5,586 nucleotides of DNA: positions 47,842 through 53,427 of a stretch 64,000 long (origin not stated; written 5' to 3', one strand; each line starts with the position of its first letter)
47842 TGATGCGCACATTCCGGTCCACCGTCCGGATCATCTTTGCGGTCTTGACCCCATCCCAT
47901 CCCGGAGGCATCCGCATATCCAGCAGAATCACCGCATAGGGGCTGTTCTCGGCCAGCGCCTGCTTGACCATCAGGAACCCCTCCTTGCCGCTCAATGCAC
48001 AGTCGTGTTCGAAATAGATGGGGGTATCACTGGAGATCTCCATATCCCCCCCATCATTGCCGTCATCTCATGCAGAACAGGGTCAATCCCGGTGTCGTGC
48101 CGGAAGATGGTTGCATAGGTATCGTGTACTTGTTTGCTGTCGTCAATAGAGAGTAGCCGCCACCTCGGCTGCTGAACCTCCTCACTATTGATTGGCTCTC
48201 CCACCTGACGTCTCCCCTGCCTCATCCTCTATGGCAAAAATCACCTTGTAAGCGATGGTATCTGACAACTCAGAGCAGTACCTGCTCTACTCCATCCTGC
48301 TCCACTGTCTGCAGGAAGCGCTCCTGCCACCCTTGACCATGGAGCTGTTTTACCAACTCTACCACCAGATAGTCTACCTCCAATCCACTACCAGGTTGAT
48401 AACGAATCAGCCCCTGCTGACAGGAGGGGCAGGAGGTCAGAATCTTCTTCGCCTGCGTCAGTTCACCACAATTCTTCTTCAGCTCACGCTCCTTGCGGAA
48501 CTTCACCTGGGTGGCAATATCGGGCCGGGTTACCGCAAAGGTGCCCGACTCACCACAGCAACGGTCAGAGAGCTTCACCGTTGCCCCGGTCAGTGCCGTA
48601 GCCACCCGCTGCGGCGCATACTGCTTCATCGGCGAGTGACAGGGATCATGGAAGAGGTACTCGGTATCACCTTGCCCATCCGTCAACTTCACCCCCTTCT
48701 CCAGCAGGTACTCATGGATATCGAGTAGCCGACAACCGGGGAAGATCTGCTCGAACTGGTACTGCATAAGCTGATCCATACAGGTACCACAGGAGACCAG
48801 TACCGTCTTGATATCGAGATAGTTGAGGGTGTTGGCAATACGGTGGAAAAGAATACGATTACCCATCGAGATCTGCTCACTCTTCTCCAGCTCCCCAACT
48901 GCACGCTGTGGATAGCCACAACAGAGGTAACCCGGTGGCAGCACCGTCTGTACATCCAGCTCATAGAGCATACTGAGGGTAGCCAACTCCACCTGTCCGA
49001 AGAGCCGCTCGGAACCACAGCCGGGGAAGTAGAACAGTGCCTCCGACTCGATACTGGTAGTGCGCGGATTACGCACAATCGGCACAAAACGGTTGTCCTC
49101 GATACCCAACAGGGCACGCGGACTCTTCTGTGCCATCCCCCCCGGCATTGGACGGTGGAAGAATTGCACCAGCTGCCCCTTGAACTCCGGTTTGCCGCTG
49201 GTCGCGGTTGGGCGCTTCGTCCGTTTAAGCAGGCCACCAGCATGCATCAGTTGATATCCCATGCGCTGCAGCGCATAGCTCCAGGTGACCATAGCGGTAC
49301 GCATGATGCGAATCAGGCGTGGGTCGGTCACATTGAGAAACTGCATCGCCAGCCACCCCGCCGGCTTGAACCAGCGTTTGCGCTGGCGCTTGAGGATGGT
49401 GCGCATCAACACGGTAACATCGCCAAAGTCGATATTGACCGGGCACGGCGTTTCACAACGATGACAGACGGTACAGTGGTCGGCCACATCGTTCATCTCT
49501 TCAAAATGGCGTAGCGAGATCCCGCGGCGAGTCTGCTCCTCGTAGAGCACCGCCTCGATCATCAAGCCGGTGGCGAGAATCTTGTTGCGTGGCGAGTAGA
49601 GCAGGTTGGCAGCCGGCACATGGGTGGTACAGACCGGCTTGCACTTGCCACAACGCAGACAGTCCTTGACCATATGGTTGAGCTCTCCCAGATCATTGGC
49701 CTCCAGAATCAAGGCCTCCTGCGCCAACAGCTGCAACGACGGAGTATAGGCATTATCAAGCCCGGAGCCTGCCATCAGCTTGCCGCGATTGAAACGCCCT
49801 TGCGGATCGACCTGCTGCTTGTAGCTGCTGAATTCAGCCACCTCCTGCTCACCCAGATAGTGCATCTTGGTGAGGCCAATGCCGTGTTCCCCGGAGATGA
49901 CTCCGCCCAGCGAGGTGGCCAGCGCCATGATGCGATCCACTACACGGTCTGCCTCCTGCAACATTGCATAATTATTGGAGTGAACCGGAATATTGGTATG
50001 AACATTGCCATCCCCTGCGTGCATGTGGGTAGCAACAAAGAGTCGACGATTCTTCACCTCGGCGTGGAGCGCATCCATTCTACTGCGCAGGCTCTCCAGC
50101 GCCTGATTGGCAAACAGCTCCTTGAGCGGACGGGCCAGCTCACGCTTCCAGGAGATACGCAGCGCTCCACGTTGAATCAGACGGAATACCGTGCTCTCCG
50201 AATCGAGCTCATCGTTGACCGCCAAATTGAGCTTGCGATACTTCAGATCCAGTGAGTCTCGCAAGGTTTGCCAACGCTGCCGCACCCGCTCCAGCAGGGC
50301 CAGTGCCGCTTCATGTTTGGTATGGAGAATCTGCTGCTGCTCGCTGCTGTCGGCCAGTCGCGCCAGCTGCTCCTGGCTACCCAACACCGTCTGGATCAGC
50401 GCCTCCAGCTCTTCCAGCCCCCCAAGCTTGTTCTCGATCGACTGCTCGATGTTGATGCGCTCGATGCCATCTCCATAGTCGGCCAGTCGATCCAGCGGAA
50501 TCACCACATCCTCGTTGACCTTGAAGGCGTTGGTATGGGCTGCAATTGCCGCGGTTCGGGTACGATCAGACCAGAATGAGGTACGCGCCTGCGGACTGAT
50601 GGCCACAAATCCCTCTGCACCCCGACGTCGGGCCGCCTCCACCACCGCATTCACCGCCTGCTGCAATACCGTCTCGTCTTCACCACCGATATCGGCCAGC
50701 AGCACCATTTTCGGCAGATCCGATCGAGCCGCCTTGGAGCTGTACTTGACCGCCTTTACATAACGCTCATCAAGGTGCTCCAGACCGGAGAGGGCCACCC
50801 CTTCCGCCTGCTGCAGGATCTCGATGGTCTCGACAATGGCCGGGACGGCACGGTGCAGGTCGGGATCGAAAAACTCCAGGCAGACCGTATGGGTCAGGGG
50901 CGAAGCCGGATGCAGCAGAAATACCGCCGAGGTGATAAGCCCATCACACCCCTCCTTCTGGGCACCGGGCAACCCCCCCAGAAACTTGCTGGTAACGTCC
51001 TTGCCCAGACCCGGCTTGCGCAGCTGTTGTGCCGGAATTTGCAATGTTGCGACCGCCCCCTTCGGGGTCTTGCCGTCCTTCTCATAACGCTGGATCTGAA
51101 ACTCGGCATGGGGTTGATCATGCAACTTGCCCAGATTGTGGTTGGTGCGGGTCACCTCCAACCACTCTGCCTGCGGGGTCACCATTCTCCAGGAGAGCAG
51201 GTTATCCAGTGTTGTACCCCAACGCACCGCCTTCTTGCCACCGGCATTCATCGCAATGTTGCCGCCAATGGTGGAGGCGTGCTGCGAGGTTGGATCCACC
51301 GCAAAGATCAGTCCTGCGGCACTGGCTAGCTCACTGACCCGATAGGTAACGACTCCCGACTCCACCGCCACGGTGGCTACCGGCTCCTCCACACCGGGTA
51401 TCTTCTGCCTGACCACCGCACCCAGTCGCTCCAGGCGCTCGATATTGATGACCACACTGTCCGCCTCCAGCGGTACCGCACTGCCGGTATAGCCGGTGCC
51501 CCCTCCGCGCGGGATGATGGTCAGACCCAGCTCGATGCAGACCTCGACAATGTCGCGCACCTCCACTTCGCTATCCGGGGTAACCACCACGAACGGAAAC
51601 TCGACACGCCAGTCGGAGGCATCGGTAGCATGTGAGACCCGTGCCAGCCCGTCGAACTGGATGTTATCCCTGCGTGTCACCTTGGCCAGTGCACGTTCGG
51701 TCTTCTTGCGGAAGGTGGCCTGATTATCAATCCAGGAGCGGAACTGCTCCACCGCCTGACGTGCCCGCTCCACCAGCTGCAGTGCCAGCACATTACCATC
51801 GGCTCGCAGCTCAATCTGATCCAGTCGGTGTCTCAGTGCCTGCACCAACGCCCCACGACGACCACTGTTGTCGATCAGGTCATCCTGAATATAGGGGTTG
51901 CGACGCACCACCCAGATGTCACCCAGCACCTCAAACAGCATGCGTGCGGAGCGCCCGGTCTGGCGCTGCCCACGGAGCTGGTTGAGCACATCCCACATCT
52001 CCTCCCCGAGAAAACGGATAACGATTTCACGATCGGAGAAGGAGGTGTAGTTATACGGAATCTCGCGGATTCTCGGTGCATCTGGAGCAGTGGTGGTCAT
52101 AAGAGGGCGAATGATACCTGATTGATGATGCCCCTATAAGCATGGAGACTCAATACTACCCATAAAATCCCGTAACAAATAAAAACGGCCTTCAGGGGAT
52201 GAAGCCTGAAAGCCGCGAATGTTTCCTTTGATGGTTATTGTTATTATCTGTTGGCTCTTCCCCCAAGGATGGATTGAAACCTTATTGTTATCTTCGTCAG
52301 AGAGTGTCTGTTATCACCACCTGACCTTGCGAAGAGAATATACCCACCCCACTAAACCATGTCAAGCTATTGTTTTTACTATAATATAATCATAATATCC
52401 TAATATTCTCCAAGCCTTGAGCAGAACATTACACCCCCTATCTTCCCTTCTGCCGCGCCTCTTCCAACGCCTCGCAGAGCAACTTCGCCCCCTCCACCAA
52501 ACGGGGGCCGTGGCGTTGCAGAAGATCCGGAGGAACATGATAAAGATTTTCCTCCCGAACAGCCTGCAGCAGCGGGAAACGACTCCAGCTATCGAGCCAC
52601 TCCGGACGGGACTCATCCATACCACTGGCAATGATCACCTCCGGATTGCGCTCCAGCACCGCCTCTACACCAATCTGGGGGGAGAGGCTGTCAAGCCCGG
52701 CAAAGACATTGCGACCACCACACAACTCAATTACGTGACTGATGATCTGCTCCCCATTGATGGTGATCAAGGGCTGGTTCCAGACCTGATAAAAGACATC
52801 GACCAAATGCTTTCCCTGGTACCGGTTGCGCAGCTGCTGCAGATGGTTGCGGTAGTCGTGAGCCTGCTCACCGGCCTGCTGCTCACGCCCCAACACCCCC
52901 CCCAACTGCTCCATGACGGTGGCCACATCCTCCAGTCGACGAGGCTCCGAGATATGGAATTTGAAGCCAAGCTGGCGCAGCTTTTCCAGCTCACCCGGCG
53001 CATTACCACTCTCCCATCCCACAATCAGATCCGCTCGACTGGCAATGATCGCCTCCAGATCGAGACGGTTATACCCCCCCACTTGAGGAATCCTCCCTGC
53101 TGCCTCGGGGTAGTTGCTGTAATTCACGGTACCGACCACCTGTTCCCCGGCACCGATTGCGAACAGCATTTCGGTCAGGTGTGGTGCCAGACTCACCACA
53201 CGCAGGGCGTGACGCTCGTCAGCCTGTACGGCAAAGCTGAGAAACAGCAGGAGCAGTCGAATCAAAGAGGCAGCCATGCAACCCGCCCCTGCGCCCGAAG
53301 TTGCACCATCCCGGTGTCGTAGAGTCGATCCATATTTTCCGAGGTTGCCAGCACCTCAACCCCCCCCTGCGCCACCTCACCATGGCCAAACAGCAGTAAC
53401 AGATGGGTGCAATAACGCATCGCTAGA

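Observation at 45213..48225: Giant REC-PAS-HisKA-HATPase-REC-HD-GYP gene broken by two -1 frameshifts, both at G7 homopolymers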

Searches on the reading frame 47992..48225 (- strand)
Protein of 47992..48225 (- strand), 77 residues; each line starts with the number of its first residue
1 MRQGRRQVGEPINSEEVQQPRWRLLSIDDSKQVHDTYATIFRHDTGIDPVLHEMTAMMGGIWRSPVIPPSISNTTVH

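Call 46: list_cluster_members(proteins=[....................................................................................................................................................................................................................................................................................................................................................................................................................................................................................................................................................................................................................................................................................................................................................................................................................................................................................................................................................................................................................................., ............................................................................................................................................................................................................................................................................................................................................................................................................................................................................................, window:47992-48225:-, window:47995-48204:-])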
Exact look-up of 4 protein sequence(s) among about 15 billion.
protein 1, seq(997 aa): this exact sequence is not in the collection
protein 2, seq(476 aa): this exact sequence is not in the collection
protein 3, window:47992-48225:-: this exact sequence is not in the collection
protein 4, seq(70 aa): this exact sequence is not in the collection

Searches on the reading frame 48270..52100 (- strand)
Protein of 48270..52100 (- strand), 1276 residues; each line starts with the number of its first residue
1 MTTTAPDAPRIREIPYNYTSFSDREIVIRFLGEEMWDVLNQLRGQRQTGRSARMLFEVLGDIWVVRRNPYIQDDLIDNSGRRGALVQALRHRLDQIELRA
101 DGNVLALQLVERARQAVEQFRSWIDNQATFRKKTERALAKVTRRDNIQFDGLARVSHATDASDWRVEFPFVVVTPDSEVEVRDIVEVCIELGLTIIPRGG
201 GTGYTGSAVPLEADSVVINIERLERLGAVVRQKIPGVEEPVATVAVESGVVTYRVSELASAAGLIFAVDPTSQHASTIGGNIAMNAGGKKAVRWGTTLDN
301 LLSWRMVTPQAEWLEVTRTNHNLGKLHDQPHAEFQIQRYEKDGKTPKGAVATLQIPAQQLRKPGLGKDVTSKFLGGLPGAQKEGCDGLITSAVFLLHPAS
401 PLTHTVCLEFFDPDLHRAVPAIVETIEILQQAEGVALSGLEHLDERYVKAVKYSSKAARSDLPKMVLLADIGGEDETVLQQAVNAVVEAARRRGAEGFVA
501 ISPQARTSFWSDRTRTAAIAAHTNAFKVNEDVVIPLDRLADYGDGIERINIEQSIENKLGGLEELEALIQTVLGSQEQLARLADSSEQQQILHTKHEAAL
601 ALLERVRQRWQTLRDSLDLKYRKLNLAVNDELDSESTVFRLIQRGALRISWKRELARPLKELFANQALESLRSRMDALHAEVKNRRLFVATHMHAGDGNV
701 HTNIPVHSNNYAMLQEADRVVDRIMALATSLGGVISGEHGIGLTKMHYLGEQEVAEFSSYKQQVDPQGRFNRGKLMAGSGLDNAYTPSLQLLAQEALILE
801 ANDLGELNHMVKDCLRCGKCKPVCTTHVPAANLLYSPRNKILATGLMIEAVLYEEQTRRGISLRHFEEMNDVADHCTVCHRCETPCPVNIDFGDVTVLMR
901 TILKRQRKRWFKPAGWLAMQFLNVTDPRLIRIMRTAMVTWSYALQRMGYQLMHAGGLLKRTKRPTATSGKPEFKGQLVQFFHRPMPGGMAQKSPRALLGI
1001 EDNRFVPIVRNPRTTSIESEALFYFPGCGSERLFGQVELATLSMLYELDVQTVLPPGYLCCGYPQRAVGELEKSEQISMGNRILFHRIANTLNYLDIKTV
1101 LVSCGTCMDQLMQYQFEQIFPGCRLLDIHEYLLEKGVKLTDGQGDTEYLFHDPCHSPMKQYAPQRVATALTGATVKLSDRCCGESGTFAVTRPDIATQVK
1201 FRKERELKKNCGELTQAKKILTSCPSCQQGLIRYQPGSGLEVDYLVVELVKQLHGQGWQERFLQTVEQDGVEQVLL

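Call 34: search_protein_families(library=ncbifam, proteins=[window:48270-52100:-], max_evalue=0.00001)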
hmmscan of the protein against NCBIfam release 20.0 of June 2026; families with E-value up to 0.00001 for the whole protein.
window:48270-52100:- (1276 aa): 10 families
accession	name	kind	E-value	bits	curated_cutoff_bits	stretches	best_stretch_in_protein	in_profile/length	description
TIGR00387.1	glcD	equivalog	6.4e-57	193.3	567.9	3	172-317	1-137/413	glycolate oxidase subunit GlcD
NF008408.0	PRK11230.1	equivalog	5.3e-40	137.3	897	2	168-315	55-193/499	glycolate oxidase subunit GlcD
NF045670.1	quin_L_LdhH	equivalog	7e-25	87.4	800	1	945-1228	393-682/706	L-lactate dehydrogenase (quinone) large subunit LdhH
NF049975.1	2HglutDHaseYdiJ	equivalog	1.8e-23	82.3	1350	1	137-338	21-215/1018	D-2-hydroxyglutarate dehydrogenase YdiJ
NF004898.0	PRK06259.1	equivalog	9.9e-21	73.9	385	1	1002-1229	244-461/488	fumarate reductase (CoM/CoB) subunit TfrB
NF008369.0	PRK11168.1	equivalog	4e-18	65.5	278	1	867-1229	51-378/401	anaerobic glycerol-3-phosphate dehydrogenase subunit C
NF008434.0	PRK11274.1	equivalog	4.6e-17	62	333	2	801-912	12-111/409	glycolate oxidase subunit GlcF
NF045663.1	diclust_near_Sec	equivalog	4.4e-13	48.2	530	1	868-1232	347-619/759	pyridine nucleotide-disulfide oxidoreductase/dicluster-binding protein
NF045724.1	ferredox_TmcB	equivalog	1.6e-07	30.3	735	1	805-905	34-130/430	electron transfer complex ferredoxin TmcB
TIGR03379.1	glycerol3P_GlpC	equivalog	4e-06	25.8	279.9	0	862-903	40-81/397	anaerobic glycerol-3-phosphate dehydrogenase subunit GlpC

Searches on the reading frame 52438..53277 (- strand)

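Call 52: search_protein_families(library=pfam, proteins=[window:52438-53277:-], max_evalue=0.001)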
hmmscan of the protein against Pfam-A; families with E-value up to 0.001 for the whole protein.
window:52438-53277:- (279 aa): 1 family
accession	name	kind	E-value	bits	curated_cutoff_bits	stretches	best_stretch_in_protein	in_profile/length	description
PF01497.23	Peripla_BP_2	-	8.6e-27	94.5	27.5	1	27-251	1-234/235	Periplasmic binding protein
